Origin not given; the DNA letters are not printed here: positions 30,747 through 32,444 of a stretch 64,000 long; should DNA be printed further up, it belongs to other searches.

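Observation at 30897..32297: PilZ domain fused to a catalytically degenerate PilT-like ATPase (candidate c-di-GMP-binding pseudo-ATPase)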

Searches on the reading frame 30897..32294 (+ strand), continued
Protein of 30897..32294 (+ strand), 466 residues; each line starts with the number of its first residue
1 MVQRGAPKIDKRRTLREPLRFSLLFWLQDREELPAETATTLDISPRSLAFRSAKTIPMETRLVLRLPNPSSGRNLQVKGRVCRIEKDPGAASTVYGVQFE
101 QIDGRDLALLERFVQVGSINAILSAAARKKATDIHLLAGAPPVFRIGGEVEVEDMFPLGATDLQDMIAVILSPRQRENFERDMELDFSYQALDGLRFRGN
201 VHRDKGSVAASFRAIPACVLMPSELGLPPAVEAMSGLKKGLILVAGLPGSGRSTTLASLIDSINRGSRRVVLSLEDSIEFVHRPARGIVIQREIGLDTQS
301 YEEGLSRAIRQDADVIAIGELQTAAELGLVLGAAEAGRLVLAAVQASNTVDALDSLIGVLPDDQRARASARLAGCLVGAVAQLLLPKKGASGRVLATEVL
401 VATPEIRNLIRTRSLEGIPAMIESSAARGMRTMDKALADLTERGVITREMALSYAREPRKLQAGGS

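Call 54: fold_search(model_id=the predicted structure, library=pdb)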
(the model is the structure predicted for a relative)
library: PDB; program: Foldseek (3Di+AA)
matches with E <= 10: 1686; with E <= 0.001: 320
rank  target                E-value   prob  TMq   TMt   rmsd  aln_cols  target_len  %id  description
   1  6ojy_A                2.4e-41  1.00  0.69  0.89   2.8       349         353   37  Methylated PilT4 from Geobacter metallireducens bound to sulfate: C3ocococ conformation (released 2019-11-20)
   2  6ok2_A                5.0e-41  1.00  0.67  0.87   3.0       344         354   38  PilT4 from Geobacter metallireducens bound to ADP: C3ocococ conformation (released 2019-11-20)
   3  6ojz_C                5.6e-41  1.00  0.64  0.83   3.7       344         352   38  PilT4 from Geobacter metallireducens bound to ADP with partial occupancy: C3ocococ conformation (released 2019-11-20)
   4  6ojy_E                6.2e-41  1.00  0.66  0.86   3.2       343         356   38  Methylated PilT4 from Geobacter metallireducens bound to sulfate: C3ocococ conformation (released 2019-11-20)
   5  6ok2_F                8.3e-41  1.00  0.71  0.93   2.0       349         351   37  PilT4 from Geobacter metallireducens bound to ADP: C3ocococ conformation (released 2019-11-20)
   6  6ok2_D                1.1e-40  1.00  0.70  0.90   2.3       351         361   37  PilT4 from Geobacter metallireducens bound to ADP: C3ocococ conformation (released 2019-11-20)
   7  6okv_D                1.5e-40  1.00  0.69  0.88   2.8       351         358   37  PilT4 from Geobacter metallireducens bound to AMP-PNP: C2ccocco conformation (released 2019-11-20)
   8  6ojx_A                2.4e-40  1.00  0.68  0.88   3.0       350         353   37  PilT4 from Geobacter metallireducens bound to ATP (released 2019-11-20)
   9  6ojy_B                3.4e-40  1.00  0.69  0.89   2.3       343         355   38  Methylated PilT4 from Geobacter metallireducens bound to sulfate: C3ocococ conformation (released 2019-11-20)
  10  6ojz_D                5.3e-40  1.00  0.70  0.89   2.4       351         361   37  PilT4 from Geobacter metallireducens bound to ADP with partial occupancy: C3ocococ conformation (released 2019-11-20)
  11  6ojy_C                5.3e-40  1.00  0.67  0.86   3.1       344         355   38  Methylated PilT4 from Geobacter metallireducens bound to sulfate: C3ocococ conformation (released 2019-11-20)
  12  6ojx_B                6.3e-40  1.00  0.68  0.88   3.0       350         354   37  PilT4 from Geobacter metallireducens bound to ATP (released 2019-11-20)
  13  6okv_B                7.5e-40  1.00  0.67  0.87   3.1       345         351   37  PilT4 from Geobacter metallireducens bound to AMP-PNP: C2ccocco conformation (released 2019-11-20)
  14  6ojy_D                9.9e-40  1.00  0.70  0.91   2.0       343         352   38  Methylated PilT4 from Geobacter metallireducens bound to sulfate: C3ocococ conformation (released 2019-11-20)
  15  6ojy_F                2.5e-39  1.00  0.69  0.91   2.2       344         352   38  Methylated PilT4 from Geobacter metallireducens bound to sulfate: C3ocococ conformation (released 2019-11-20)
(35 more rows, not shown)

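Call 73: search_protein_families(library=pfam, alignment_id=A3, max_evalue=0.001)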
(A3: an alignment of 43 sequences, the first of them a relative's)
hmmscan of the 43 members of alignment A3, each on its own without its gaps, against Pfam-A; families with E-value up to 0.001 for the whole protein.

A. member 1, P0001 (466 aa): 2 families
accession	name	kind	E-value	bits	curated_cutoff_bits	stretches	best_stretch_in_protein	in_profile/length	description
PF00437.27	T2SSE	-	1.4e-19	70.4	24.9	1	238-387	141-280/370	Type II/IV secretion system protein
PF07238.19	PilZ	-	1.5e-11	44.9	22.5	1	11-114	2-100/102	PilZ domain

B. families by the number of members that match (of 43 scanned): 26 families (the first 25 are shown)
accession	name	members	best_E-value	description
PF00437.27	T2SSE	43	2.3e-44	Type II/IV secretion system protein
PF07238.19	PilZ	43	2.4e-13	PilZ domain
PF13401.12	AAA_22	17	5.7e-07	AAA domain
PF13604.12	AAA_30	16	3.2e-06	AAA domain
PF13191.12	AAA_16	15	1.6e-05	AAA ATPase domain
PF25199.1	nSTAND_NTPase5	9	1.9e-05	Novel STAND NTPase 5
PF00265.24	TK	7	4.5e-05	Thymidine kinase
PF06414.18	Zeta_toxin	7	0.00011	Zeta toxin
PF13555.12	AAA_29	7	0.0003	P-loop containing region of AAA domain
PF13173.12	AAA_14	6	5.3e-05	AAA domain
PF00005.33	ABC_tran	6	6.1e-05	ABC transporter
PF20720.3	nSTAND3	6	0.00014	Novel STAND NTPase 3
PF00004.35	AAA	5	4e-05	ATPase family associated with various cellular activities (AAA)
PF01935.23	DUF87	4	1.2e-06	Helicase HerA, central domain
PF13476.12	AAA_23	4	1.7e-05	AAA domain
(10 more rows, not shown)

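Call 77: find_related_loci(query=A4, collection=metagenome_contigs, flank=6000)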
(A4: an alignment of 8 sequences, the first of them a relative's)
Query A4 (466 aa) in metagenome_contigs; peptide patterns used: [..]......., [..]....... (x = any residue, [..] = any of these).
600 stretches matched a pattern (row limit reached: there are more); 368 encode a relative of the query (tblastn E <= 1e-3); the best 80 are kept; 80 distinct loci.
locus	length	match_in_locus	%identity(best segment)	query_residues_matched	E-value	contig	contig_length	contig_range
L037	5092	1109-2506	79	1-466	0e+0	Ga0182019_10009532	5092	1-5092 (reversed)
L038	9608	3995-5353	39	9-462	3e-109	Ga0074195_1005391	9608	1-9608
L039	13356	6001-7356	36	9-461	7e-94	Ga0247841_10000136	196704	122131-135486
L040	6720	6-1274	38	42-464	2e-87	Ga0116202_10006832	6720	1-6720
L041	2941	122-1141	40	119-458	6e-80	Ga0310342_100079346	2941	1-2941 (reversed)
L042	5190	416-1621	36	62-465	1e-75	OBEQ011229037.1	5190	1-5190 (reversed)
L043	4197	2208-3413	36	62-465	1e-75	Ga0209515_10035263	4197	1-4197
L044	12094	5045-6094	38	118-462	1e-73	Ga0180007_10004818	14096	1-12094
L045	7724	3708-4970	33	38-457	6e-73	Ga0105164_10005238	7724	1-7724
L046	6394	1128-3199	42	118-463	2e-71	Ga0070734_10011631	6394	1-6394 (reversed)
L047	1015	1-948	42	147-461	6e-77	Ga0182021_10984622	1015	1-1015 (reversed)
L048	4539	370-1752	31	2-465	4e-70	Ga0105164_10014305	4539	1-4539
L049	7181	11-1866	39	116-464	2e-69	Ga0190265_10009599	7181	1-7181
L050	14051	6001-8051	38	116-461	2e-69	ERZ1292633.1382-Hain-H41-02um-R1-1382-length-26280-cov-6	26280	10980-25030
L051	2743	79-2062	40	119-464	2e-70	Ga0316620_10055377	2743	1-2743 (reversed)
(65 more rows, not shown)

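Call 81: search_protein_families(library=pfam, proteins=[L038:8-1723:+, L038:1723-2508:+, L038:2472-3281:+, L038:3311-3937:+, L038:5451-6815:+, L038:6825-7808:+, L038:7815-8546:+, L045:4986-6572:+, L048:1794-3374:+, L045:1699-2427:+], max_evalue=0.001)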
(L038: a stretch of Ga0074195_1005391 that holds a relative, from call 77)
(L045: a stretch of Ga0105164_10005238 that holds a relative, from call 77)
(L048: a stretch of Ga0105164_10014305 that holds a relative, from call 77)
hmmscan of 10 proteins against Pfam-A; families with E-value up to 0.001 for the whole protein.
L038:8-1723:+ (572 aa): 12 families
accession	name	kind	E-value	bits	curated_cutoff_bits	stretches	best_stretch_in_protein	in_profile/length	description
PF07724.20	AAA_2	-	2e-70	236.5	27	1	304-476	1-166/166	AAA domain (Cdc48 subfamily)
PF17871.7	AAA_lid_9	-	1.7e-33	115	22.8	1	111-213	1-103/104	AAA lid domain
PF10431.15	ClpB_D2-small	-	3.1e-28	98.1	21.9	1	482-562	1-81/81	C-terminal, D2-small domain, of ClpB protein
PF00004.35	AAA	-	1.8e-20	74.2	21.2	2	310-432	2-113/131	ATPase family associated with various cellular activities (AAA)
PF07728.20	AAA_5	-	8.9e-13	48.9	22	1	309-429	2-124/139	AAA domain (dynein-related subfamily)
PF02151.25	UVR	-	1.2e-08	34.9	21.5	1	186-219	2-35/36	UvrB/uvrC motif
PF00158.32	Sigma54_activat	-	1.9e-08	34.6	20.2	1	308-427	24-143/168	Sigma-54 interaction domain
PF13401.12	AAA_22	-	2.6e-07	31.4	27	0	308-403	7-109/130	AAA domain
PF13191.12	AAA_16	-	3e-06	28.3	32.6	0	277-333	1-51/167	AAA ATPase domain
PF13173.12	AAA_14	-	5.7e-05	23.6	27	0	310-405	6-88/129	AAA domain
PF05621.17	TniB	-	0.00064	19.7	22.4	0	13-108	92-185/189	Bacterial TniB protein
PF05496.18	RuvB_N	-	0.00091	19.5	27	0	278-330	9-57/159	Holliday junction DNA helicase RuvB P-loop domain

L038:1723-2508:+ (262 aa): 1 family
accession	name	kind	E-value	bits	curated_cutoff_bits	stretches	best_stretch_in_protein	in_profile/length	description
PF02405.21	MlaE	-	7.1e-82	274.5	22.5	1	45-256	1-212/212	Permease MlaE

L038:2472-3281:+ (270 aa): 2 families
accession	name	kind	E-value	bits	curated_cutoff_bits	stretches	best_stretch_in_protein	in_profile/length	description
PF00005.33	ABC_tran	-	1.3e-35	123.5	25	1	31-180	1-137/137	ABC transporter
PF13304.12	AAA_21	-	0.00076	20.1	27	0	148-211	234-299/304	AAA domain, putative AbiEii toxin, Type IV TA system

L038:3311-3937:+ (209 aa): 1 family
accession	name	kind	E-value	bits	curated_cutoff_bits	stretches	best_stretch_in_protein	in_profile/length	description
PF02470.25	MlaD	-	7.4e-22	77.8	25.1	1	39-118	2-81/81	MlaD protein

L038:5451-6815:+ (455 aa): 9 families
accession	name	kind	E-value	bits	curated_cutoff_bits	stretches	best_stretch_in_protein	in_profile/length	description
PF06745.19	ATPase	-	6.7e-19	68.6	26.6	1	68-137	1-71/231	KaiC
PF13481.12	AAA_25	-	1.7e-15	57.6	27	1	74-218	21-194/195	AAA domain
PF18073.7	Zn_ribbon_LapB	-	1.3e-13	50.8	25.7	1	7-34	1-28/28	Rubredoxin metal binding domain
PF13541.12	ChlI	-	4.5e-09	36.7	27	1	341-426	35-121/121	Subunit ChlI of Mg-chelatase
PF03796.21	DnaB_C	-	2.8e-07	30.6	27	1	68-132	2-66/255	DnaB-like helicase C terminal domain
PF13401.12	AAA_22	-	4.4e-05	24.2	27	1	87-213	6-123/130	AAA domain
PF20720.3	nSTAND3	-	0.00024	21.3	27.2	1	87-127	18-58/155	Novel STAND NTPase 3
PF05362.19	Lon_C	-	0.00039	20.5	21.1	1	346-428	91-174/205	Lon protease (S16) C-terminal proteolytic domain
PF08423.17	Rad51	-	0.00075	19.3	22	0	65-131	5-77/244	Rad51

L038:6825-7808:+ (328 aa): 3 families
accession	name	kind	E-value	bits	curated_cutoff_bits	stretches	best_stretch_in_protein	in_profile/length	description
PF01850.27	PIN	-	2.8e-05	25.1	23.6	1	136-242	2-118/120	PIN domain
PF13638.12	PIN_4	-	0.00019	22.2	21.9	1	136-251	2-130/132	PIN domain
PF01938.26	TRAM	-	0.00048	20.4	21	0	265-313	4-51/61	TRAM domain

L038:7815-8546:+ (244 aa): 2 families
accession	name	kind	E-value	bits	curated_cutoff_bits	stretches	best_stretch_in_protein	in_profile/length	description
PF01128.25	IspD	-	4.7e-54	183.9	27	1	5-227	3-219/221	2-C-methyl-D-erythritol 4-phosphate cytidylyltransferase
PF12804.13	NTP_transf_3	-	1.2e-08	35.8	27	1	5-130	1-120/160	MobA-like NTP transferase domain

L045:4986-6572:+ (529 aa): 5 families
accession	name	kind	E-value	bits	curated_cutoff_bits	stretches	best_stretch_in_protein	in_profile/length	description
PF02826.25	2-Hacid_dh_C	-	4.1e-68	228.7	25.1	1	108-283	1-178/178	D-isomer specific 2-hydroxyacid dehydrogenase, NAD binding domain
PF00389.36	2-Hacid_dh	-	3.1e-40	137.4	24.6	1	5-315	1-134/134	D-isomer specific 2-hydroxyacid dehydrogenase, catalytic domain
PF19304.4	PGDH_inter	-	4.4e-35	120.8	27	1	327-444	2-118/119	D-3-phosphoglycerate dehydrogenase intervening domain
PF01842.31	ACT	-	1.2e-06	28.6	27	1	458-519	3-65/66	ACT domain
PF03446.21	NAD_binding_2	-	0.00014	22.3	21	1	145-248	2-109/161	NAD binding domain of 6-phosphogluconate dehydrogenase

L048:1794-3374:+ (527 aa): 5 families
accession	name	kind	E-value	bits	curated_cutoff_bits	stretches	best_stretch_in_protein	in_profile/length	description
PF02826.25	2-Hacid_dh_C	-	8.9e-67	224.3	25.1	1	106-281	1-178/178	D-isomer specific 2-hydroxyacid dehydrogenase, NAD binding domain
PF00389.36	2-Hacid_dh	-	4.3e-39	133.7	24.6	1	3-313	1-134/134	D-isomer specific 2-hydroxyacid dehydrogenase, catalytic domain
PF19304.4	PGDH_inter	-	1.7e-35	122.1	27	1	325-442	2-118/119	D-3-phosphoglycerate dehydrogenase intervening domain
PF01842.31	ACT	-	1.8e-07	31.3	27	1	462-517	9-65/66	ACT domain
PF03446.21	NAD_binding_2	-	0.00034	21.1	21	1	143-246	2-109/161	NAD binding domain of 6-phosphogluconate dehydrogenase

L045:1699-2427:+ (243 aa): 2 families
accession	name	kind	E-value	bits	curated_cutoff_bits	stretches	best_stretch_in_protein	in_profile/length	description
PF00574.28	CLP_protease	-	4.5e-85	284.5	20.2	1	62-240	3-181/182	Clp protease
PF25145.1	NfeD1b_N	-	0.00021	21.4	40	1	102-151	28-77/189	NfeD1b, N-terminal domain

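Call 82: search_protein_families(library=pfam, proteins=[L039:776-2122:-, L039:2265-4475:-, L039:4484-5191:-, L039:5241-5870:-, L039:7424-9595:-, L039:9656-9997:-, L039:10142-11236:-, L040:1352-3469:-, L040:4074-5135:-, L048:3544-4203:-], max_evalue=0.001)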
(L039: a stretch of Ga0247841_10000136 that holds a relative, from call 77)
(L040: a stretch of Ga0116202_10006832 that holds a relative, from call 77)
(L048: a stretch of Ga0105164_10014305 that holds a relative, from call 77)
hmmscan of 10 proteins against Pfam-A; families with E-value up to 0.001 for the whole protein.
L039:776-2122:- (449 aa): 6 families
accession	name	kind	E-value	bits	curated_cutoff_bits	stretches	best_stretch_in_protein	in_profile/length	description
PF13487.12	HD_5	-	1e-40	139.7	27.2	1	264-429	2-170/170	HD domain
PF08448.16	PAS_4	-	5.2e-19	68.9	23.1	1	138-246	1-107/110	PAS fold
PF13426.13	PAS_9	-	5.9e-19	68.7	27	2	26-118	9-102/103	PAS domain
PF01966.28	HD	-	2.1e-17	63.9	22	1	276-398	1-116/116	HD domain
PF00989.32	PAS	-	4.5e-12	46.4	22.6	1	134-244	3-113/113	PAS fold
PF13188.13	PAS_8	-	0.00069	19.9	21.8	0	135-181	4-50/65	PAS domain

L039:2265-4475:- (737 aa): 20 families
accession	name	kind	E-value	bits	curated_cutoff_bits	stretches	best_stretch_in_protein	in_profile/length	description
PF13424.12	TPR_12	-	3.7e-33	114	30.1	3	648-716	6-76/77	Tetratricopeptide repeat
PF12770.12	CHAT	-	3.3e-32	112.5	24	1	77-350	3-289/289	CHAT domain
PF13181.12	TPR_8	-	3e-31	105.3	25.7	3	606-636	2-32/34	Tetratricopeptide repeat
PF07719.23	TPR_2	-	3.5e-28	95.8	27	2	606-636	2-32/34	Tetratricopeptide repeat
PF00515.34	TPR_1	-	1.3e-27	94.8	27.8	2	482-512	2-32/34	Tetratricopeptide repeat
PF13176.12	TPR_7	-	1.9e-17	62.2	27.9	1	483-517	1-35/36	Tetratricopeptide repeat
PF13374.12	TPR_10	-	1.4e-13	50.8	27.5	0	648-678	5-35/42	Tetratricopeptide repeat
PF14559.12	TPR_19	-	5.6e-11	43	25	0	494-557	4-61/68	Tetratricopeptide repeat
PF17874.7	TPR_MalT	-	9.1e-11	42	45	1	571-730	46-206/336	MalT-like TPR region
PF13174.12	TPR_6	-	3.5e-10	40.3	26.3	0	606-628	1-23/33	Tetratricopeptide repeat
PF13428.12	TPR_14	-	9.7e-09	35.5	23.5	0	483-511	3-31/44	Tetratricopeptide repeat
PF13431.12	TPR_17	-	9.9e-09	35.2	24.4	0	605-626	13-34/34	Tetratricopeptide repeat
PF13432.12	TPR_16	-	7e-08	33.2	32.7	0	447-511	3-61/65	Tetratricopeptide repeat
PF14938.12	SNAP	-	1.4e-07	31.7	25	1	482-628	36-178/282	Soluble NSF attachment protein, SNAP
PF12895.13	ANAPC3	-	1.6e-05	25.5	27.2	0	496-564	4-67/82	Anaphase-promoting complex, cyclosome, subunit 3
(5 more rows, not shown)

L039:4484-5191:- (236 aa): 1 family
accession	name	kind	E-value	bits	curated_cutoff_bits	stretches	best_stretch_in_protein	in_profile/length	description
PF13490.11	zf-HC2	-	0.00067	20.2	22.2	0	38-59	13-34/35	Putative zinc-finger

L039:5241-5870:- (210 aa): 1 family
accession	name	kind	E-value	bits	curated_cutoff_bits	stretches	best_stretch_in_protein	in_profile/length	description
PF04542.20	Sigma70_r2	-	1.6e-07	31.4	24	1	24-100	4-69/71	Sigma-70 region 2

L039:7424-9595:- (724 aa): 1 family
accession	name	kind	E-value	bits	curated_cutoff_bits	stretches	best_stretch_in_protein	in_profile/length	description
PF03030.21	H_PPase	-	1.1e-269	897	29.7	1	33-713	1-645/645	Inorganic H+ pyrophosphatase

L039:9656-9997:- (114 aa): 0 families

L039:10142-11236:- (365 aa): 11 families
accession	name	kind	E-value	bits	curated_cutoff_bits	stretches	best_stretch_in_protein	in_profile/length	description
PF04015.17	DUF362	-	1.7e-26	94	24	1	54-324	3-200/200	Domain of unknown function (DUF362)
PF00037.32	Fer4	-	4.5e-09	36.2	21.1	1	229-250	2-23/24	4Fe-4S binding domain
PF12837.12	Fer4_6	-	6.2e-09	35.8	25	1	228-250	2-24/24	4Fe-4S binding domain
PF14697.11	Fer4_21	-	2.9e-07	30.9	35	1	228-260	1-36/59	4Fe-4S dicluster domain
PF25160.1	LdpA_Fe-S-bd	-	5.2e-07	29.8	27.6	1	212-251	9-44/49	LdpA Fe-S cluster-binding domain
PF12838.12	Fer4_7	-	6.8e-07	30.1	27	0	235-272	2-39/52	4Fe-4S dicluster domain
PF12797.12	Fer4_2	-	4e-06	26.9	24.5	0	230-247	5-22/22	4Fe-4S binding domain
PF13237.11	Fer4_10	-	5e-06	26.8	25.5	1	201-245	4-52/53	4Fe-4S dicluster domain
PF13187.11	Fer4_9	-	4.5e-05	23.8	27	1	205-250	1-52/52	4Fe-4S dicluster domain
PF13484.11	Fer4_16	-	0.00055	21.1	30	0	235-257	2-21/66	4Fe-4S double cluster binding domain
PF13746.11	Fer4_18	-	0.00075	20.1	27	0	190-260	45-110/114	4Fe-4S dicluster domain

L040:1352-3469:- (706 aa): 1 family
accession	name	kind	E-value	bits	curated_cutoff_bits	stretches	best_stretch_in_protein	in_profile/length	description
PF03030.21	H_PPase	-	1.5e-269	896.6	29.7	1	15-695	1-645/645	Inorganic H+ pyrophosphatase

L040:4074-5135:- (354 aa): 14 families
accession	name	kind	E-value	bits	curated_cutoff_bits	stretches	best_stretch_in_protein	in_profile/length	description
PF04015.17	DUF362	-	6.4e-29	101.9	24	1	54-313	16-200/200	Domain of unknown function (DUF362)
PF00037.32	Fer4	-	5.5e-10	39.1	21.1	2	218-238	2-22/24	4Fe-4S binding domain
PF14697.11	Fer4_21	-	2.6e-08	34.3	35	1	217-242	1-29/59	4Fe-4S dicluster domain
PF12797.12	Fer4_2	-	7.3e-08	32.3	24.5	1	217-235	3-21/22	4Fe-4S binding domain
PF12837.12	Fer4_6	-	8e-08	32.3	25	1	218-238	3-23/24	4Fe-4S binding domain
PF12838.12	Fer4_7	-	4.9e-07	30.6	27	1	194-236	1-50/52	4Fe-4S dicluster domain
PF13183.11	Fer4_8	-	1.3e-06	29.3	27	0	224-248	5-30/68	4Fe-4S dicluster domain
PF13237.11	Fer4_10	-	1.2e-05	25.6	25.5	1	191-234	5-52/53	4Fe-4S dicluster domain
PF25160.1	LdpA_Fe-S-bd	-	3.3e-05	24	27.6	1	201-236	9-40/49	LdpA Fe-S cluster-binding domain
PF12800.12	Fer4_4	-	8.6e-05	23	24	0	223-236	3-16/17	4Fe-4S binding domain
PF13484.11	Fer4_16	-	0.00013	23.1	30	0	194-211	1-18/66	4Fe-4S double cluster binding domain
PF13746.11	Fer4_18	-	0.00019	22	27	1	180-238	46-99/114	4Fe-4S dicluster domain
PF13534.11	Fer4_17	-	0.00025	22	22.2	0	224-252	2-28/61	4Fe-4S dicluster domain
PF13187.11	Fer4_9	-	0.00034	21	27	1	194-235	1-48/52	4Fe-4S dicluster domain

L048:3544-4203:- (220 aa): 0 families
